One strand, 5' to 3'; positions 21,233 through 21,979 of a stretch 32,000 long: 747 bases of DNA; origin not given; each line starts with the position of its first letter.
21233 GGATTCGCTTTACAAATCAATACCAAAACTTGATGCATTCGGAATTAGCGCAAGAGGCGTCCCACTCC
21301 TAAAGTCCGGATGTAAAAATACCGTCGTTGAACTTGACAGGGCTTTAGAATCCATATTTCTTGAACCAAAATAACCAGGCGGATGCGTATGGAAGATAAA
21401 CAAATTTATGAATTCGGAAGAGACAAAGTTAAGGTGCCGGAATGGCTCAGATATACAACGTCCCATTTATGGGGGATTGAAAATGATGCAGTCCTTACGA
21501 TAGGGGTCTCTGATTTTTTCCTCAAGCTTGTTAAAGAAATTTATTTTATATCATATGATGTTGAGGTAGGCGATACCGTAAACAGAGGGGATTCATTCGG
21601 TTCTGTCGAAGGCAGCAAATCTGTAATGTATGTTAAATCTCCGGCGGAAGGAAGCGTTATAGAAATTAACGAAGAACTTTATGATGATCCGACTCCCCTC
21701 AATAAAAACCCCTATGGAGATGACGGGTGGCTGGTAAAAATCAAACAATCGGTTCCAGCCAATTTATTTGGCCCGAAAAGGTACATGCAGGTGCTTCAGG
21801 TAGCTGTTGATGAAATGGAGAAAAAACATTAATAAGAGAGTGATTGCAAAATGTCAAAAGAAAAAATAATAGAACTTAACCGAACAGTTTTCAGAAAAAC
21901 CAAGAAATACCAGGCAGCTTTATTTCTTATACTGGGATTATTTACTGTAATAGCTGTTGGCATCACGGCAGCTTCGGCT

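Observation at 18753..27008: Ten-gene coupled operon mixing metalloid-handling parts (DGC, NIP-like channel, ArsA, ArsD-like) with redox, lipoyl, terpene-cyclase-like, surface and MacB-type export components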

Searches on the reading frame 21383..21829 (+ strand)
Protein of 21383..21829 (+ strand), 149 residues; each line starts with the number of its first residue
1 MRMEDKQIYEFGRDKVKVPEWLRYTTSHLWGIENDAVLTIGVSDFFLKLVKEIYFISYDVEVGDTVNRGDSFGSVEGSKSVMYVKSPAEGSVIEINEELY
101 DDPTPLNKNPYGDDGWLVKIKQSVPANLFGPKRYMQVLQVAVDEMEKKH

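Call 3: search_protein_families(library=pfam, proteins=[window:21383-21829:+], max_evalue=0.01)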
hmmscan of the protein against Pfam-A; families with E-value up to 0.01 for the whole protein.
window:21383-21829:+ (149 aa): 3 families
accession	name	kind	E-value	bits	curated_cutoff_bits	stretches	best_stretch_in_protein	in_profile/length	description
PF01597.25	GCV_H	-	5.7e-24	84.8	22.2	1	22-125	1-103/122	Glycine cleavage H-protein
PF00364.28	Biotin_lipoyl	-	1.6e-07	31.5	22.1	1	49-96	11-57/73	Biotin-requiring enzyme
PF09891.15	DUF2118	-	0.0026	18.1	20.5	1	54-100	89-136/149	Uncharacterized protein conserved in archaea (DUF2118)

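Call 4: search_protein_families(library=ncbifam, proteins=[window:21383-21829:+], max_evalue=0.01)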
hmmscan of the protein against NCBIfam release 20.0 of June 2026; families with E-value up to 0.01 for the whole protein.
window:21383-21829:+ (149 aa): 6 families
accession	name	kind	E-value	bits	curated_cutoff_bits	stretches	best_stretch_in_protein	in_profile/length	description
NF002270.0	PRK01202.1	subfamily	1.2e-25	89.8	117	1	16-127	2-112/129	glycine cleavage system protein GcvH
TIGR00527.1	gcvH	equivalog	6e-23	81.3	115.85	1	18-123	2-106/129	glycine cleavage system protein GcvH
NF045810.1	GcvH_rel_desulf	equivalog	1.8e-12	47.3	150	1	10-138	4-135/167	GcvH-related protein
TIGR03077.1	not_gcvH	equivalog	3.7e-11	43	144.05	1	28-122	6-99/110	glycine cleavage protein H-like protein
NF008814.0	PRK11854.1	equivalog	0.00017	20.2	722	1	56-98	122-164/637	pyruvate dehydrogenase complex dihydrolipoyllysine-residue acetyltransferase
TIGR01348.1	PDHac_trf_long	equivalog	0.00087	17.9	552.1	1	59-97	20-58/587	dihydrolipoyllysine-residue acetyltransferase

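Call 56: search_solved_structures(query=window:21383-21829:+, max_evalue=0.00001, show_alignments=2)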
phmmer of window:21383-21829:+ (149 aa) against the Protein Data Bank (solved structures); distinct sequences matched with E-value up to 0.00001: 13.
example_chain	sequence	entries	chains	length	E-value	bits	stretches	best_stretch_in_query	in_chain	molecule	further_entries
1dxm_A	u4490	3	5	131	1.6e-18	70.4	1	19-136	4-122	H PROTEIN | H PROTEIN OF THE GLYCINE CLEAVAGE SYSTEM | H-PROTEIN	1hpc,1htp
8ugo_E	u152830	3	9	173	4.4e-16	62.5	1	23-128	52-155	Glycine cleavage system H protein, mitochondrial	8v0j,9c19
3klr_A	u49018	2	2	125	2.8e-15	59.8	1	23-128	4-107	Glycine cleavage system H protein | Glycine cleavage system H protein, mitochondrial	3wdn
3ift_A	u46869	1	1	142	7.5e-15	58.5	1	17-121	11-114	Glycine cleavage system H protein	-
2edg_A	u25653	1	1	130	7.7e-15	58.4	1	23-128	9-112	Glycine cleavage system H protein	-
3hgb_A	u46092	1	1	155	9.1e-15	58.2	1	17-121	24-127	Glycine cleavage system H protein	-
3a8i_E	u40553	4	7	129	2.7e-14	56.6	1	17-127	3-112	Glycine cleavage system H protein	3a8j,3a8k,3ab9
3a7a_B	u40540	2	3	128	3e-14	56.5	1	18-127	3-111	Glycine cleavage system H protein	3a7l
1zko_A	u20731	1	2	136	3.4e-14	56.3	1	22-123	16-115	Glycine cleavage system H protein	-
2ka7_A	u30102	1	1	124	3.4e-14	56.3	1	22-123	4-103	Glycine cleavage system H protein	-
3tzu_A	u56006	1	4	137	5.1e-14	55.8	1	17-132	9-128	Glycine cleavage system H protein 1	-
1onl_A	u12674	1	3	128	7.4e-13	52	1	18-123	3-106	glycine cleavage system H protein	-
3mxu_A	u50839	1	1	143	1.8e-09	41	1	24-121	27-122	Glycine cleavage system H protein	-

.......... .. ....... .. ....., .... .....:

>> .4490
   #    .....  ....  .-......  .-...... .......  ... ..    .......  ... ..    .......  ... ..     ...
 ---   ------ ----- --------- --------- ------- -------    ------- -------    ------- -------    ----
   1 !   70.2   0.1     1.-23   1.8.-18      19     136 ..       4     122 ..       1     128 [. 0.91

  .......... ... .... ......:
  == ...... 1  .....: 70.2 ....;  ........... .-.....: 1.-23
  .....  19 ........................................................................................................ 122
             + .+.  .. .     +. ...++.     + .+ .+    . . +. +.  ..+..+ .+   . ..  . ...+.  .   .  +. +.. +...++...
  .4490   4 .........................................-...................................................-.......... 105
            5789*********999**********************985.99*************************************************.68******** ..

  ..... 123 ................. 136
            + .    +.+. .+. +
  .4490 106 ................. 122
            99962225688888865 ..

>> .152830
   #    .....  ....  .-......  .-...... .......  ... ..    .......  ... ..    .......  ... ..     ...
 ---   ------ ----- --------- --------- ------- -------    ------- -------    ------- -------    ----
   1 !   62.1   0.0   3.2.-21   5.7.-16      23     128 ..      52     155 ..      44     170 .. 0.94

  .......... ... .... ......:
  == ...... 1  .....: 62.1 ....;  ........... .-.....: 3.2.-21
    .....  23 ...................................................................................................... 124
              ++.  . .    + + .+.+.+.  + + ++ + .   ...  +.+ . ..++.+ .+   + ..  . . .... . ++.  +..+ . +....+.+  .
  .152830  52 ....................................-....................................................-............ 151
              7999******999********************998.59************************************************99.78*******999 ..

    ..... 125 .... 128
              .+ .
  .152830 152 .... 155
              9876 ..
